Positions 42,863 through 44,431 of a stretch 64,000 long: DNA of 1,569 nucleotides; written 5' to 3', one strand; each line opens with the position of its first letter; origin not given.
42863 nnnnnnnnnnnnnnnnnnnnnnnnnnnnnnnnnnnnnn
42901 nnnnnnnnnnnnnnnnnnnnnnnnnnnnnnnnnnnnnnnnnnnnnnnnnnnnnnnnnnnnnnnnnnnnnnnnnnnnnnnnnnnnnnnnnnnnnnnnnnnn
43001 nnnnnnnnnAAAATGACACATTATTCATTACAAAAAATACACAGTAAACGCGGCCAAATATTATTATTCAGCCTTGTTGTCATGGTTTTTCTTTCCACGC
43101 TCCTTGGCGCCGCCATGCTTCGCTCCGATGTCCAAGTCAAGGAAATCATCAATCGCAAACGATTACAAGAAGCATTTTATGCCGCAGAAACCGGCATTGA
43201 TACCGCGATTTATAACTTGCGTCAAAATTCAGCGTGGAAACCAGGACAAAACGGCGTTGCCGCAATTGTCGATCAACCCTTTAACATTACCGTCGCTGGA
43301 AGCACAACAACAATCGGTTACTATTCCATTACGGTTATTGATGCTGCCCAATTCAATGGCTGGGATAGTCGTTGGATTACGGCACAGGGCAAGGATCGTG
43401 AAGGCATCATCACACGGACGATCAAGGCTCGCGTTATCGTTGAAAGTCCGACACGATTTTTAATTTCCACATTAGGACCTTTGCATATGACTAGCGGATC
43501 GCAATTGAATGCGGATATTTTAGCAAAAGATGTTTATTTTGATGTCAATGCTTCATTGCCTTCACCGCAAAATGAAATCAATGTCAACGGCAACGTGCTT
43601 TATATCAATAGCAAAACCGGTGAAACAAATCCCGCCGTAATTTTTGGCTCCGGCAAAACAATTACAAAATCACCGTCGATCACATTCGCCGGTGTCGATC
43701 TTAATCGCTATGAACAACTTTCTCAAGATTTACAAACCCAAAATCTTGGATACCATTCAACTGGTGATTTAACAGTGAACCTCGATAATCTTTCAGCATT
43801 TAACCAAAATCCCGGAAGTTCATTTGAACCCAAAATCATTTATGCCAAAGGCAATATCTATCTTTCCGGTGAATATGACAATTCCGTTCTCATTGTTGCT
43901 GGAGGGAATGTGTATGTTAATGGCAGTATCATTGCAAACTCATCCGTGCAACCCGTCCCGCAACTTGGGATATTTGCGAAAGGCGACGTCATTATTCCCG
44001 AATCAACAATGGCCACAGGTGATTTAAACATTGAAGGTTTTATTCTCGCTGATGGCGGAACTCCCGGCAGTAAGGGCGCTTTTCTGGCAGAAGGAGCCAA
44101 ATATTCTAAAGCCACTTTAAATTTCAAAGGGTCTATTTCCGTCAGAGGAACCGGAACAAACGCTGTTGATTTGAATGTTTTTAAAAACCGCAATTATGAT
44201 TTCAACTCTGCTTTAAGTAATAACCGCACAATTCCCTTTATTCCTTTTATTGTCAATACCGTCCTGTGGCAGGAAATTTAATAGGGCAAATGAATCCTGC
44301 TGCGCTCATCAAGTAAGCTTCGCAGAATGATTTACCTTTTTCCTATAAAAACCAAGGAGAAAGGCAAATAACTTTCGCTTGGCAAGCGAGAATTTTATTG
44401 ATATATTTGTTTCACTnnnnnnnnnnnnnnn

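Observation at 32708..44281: Compact ten-gene T4P/T2SS-like machine that fits neither canonical model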

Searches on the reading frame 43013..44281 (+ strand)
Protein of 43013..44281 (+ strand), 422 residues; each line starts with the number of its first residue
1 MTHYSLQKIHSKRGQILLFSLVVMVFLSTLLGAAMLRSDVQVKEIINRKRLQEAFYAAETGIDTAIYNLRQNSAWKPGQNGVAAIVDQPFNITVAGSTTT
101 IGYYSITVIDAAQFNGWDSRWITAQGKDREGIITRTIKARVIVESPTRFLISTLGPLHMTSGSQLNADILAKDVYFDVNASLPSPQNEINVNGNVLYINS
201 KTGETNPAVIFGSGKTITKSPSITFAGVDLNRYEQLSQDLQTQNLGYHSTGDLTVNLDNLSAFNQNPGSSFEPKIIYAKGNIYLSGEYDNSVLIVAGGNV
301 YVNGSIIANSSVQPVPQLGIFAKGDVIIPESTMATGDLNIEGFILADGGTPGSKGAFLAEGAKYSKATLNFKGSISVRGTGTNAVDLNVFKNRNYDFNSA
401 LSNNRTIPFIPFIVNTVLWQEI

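Call 3: search_protein_families(library=pfam, proteins=[window:43013-44281:+], max_evalue=0.01)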
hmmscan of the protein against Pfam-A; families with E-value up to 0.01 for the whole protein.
window:43013-44281:+ (422 aa): 0 families

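Call 4: search_protein_families(library=ncbifam, proteins=[window:43013-44281:+], max_evalue=0.01)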
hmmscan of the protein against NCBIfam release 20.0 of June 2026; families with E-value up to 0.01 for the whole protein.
window:43013-44281:+ (422 aa): 0 families

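Call 40: find_homologous_proteins(query=window:43013-44281:+)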
Query window:43013-44281:+ (422 aa): 41 proteins with E <= 0.001 among 7773 candidates.
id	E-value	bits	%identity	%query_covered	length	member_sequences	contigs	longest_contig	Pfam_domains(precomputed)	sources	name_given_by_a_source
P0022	2.1e-274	927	100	100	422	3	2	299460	-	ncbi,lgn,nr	ncbi:MAG: type II secretion system protein [Candidatus Omnitrophica bacterium]|nr:type II secretion 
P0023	1.2e-193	662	70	100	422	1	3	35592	-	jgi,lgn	jgi:hypothetical protein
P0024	5.9e-191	653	71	98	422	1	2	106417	-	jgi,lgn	-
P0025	1.2e-184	632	68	99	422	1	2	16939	-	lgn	-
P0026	8.0e-181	619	67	94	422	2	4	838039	-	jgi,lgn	jgi:hypothetical protein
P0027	1.1e-176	606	65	99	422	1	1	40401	-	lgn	-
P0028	1.3e-173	596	63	100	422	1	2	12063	-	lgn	-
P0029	9.9e-169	580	62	100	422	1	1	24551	-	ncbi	-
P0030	1.5e-163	563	60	100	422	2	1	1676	-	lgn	-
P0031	2.9e-150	519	58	94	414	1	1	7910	-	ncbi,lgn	-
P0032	4.4e-148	512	59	94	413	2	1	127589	-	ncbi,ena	-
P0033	5.8e-148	511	57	99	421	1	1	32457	-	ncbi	-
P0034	1.8e-144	500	57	94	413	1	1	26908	-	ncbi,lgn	-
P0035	1.4e-143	497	57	94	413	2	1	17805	-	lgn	-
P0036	3.3e-135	469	55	98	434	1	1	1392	-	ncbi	-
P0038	8.5e-129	448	51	99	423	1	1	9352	PF14341.12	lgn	-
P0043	3.0e-118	413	46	99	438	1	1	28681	PF14341.12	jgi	jgi:hypothetical protein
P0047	3.4e-116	407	49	98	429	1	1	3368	PF14341.12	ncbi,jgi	jgi:type II secretory pathway pseudopilin PulG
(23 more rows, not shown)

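Call 53: predict_structure(alignment_id=A2)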
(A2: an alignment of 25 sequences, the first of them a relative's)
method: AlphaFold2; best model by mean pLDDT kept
length: 422 residues; sequences in the alignment: 25
mean_pLDDT: 90.8   pTM: 0.80
mean pLDDT of the five models: 90.8, 90.6, 90.7, 90.0, 88.8
residues with pLDDT >= 90: 296; 70-90: 110; 50-70: 7; < 50: 9
segments of 3 or more residues with pLDDT < 50: 1-9
pLDDT, mean of each block of 10 residues (from residue 1): 44 72 86 84 90 96 93 90 94 90 96 88 97 96 89 94 95 95 93 95 96 93 80 94 93 96 85 95 96 97 96 93 97 87 95 95 93 94 93 93 85 90 93
secondary structure, 60 per line:
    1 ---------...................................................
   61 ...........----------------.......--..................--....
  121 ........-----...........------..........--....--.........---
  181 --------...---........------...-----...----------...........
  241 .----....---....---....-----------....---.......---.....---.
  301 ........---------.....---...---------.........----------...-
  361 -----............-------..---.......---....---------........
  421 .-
elements in order: H10-71 E88-94 E97-114 E117-128 E134-144 E151-160 E163-166 E169-177 E189-191 E195-202 E209-211 E217-219 H230-241 E246-249 E253-256 H260-263 E275-278 E282-288 E292-296 E300-308 E318-322 E326-328 E338-346 E357-359 E366-377 E390-396 H400-403 E413-421

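Call 56: fold_search(model_id=the predicted structure, library=pdb)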
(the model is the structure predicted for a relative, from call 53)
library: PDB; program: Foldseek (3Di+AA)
matches with E <= 10: 108; with E <= 0.001: 3
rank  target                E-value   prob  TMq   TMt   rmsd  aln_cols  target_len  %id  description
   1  6qvi_C                2.2e-09  1.00  0.27  0.24  15.7       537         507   13  Crystal structure of competence-associated pilin ComZ from Thermus thermophilus (released 2019-05-29)
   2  6qvi_A                3.2e-09  1.00  0.31  0.27  15.5       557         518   10  Crystal structure of competence-associated pilin ComZ from Thermus thermophilus (released 2019-05-29)
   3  6qvi_B                1.3e-07  1.00  0.31  0.28  15.7       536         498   12  Crystal structure of competence-associated pilin ComZ from Thermus thermophilus (released 2019-05-29)
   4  6bg8_A                2.1e-02  0.85  0.24  0.38  11.1       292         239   14  Shewanella frigidimarina ice-binding protein_1 DUF3494 Domain (released 2018-03-07)
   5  4nu3_A                6.0e-02  0.69  0.24  0.40  11.5       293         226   12  Crystal structure of mFfIBP, a capping head region swapped mutant of ice-binding protein (released 2014-04-16)
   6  7bwy_A                1.3e-01  0.25  0.19  0.34  12.3       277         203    7  Crystal structure of ice-binding protein from an Antarctic ascomycete, Antarctomyces psychrotrophicus. (released 2020-05-27)
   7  7ba2_B                5.3e-01  0.28  0.14  0.14  12.0       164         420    9  D319A mutant of the PilB minor pilin from Streptococcus sanguinis (released 2021-04-28)
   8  6n2b_A                6.8e-01  0.09  0.13  0.15  18.9       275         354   12  The Crystal Structure of Caldicellulosiruptor kristjanssonii Tapirin C-terminal domain (released 2018-12-19)
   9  8bk2_B                8.0e-01  0.75  0.11  0.25   8.1        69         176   10  X-ray structure of meningococcal factor H binding protein variant 2 in complex with a specific and bactericidal human  (released 2023-11-22)
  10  3rob_A                8.0e-01  0.25  0.10  0.28  12.4       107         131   10  The crystal structure of a conserved protein from Planctomyces limnophilus DSM 3776 (released 2011-05-11)
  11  2wle_B                8.0e-01  0.02  0.07  0.11  16.9       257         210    9  Crystallographic analysis of the polysialic acid O-acetyltransferase OatWY (released 2009-06-30)
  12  3rob_B                1.1e+00  0.60  0.09  0.26   4.0        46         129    6  The crystal structure of a conserved protein from Planctomyces limnophilus DSM 3776 (released 2011-05-11)
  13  6p83_C                1.1e+00  0.02  0.10  0.11  19.5       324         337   10  E.coli LpxD in complex with compound 1o (released 2019-08-28)
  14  3ect                  1.4e+00  0.02  0.08  0.13  13.1       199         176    6  Crystal Structure of the Hexapeptide-Repeat Containing-Acetyltransferase VCA0836 from Vibrio cholerae (released 2008-09-16)
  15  3vbm_A                1.6e+00  0.04  0.12  0.20  14.0       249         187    8  Crystal Structure of the S84T mutant of AntD, an N-acyltransferase from Bacillus cereus in complex with dTDP and Coenz (released 2012-01-25)
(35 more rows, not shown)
